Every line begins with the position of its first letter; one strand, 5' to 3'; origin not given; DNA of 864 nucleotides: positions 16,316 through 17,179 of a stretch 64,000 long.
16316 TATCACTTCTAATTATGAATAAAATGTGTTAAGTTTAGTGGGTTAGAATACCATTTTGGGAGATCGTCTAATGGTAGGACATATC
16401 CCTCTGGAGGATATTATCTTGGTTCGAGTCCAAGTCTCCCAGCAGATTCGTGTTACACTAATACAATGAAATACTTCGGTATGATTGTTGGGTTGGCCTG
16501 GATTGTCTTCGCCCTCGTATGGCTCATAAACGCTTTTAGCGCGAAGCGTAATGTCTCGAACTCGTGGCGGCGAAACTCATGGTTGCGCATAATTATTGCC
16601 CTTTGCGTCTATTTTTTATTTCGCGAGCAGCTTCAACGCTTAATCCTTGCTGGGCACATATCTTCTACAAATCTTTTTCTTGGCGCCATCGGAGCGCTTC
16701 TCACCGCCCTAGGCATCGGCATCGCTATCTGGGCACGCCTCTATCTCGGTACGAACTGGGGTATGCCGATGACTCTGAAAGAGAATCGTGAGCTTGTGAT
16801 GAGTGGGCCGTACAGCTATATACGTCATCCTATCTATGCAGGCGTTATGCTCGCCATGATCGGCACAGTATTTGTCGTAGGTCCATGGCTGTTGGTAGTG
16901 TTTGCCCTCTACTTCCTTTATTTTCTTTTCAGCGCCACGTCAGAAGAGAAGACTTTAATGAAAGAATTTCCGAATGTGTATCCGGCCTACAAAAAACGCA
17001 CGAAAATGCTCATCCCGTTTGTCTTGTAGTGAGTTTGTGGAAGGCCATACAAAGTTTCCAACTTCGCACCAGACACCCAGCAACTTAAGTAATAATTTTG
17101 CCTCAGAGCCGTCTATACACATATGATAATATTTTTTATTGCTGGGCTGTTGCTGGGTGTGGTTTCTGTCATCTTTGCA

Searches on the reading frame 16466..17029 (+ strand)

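Call 41: search_protein_families(library=pfam, proteins=[window:16466-17029:+], max_evalue=0.001)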
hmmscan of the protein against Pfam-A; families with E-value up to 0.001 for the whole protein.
window:16466-17029:+ (187 aa): 3 families
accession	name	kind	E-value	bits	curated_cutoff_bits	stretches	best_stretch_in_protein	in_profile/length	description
PF04140.19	ICMT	-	3.9e-12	46.9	24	1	82-165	7-94/95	Isoprenylcysteine carboxyl methyltransferase (ICMT) family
PF04191.18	PEMT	-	4.3e-12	46.8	25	1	74-167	4-101/105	Phospholipid methyltransferase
PF02544.21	Steroid_dh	-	6.7e-06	26.6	22.6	1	105-187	71-150/150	3-oxo-5-alpha-steroid 4-dehydrogenase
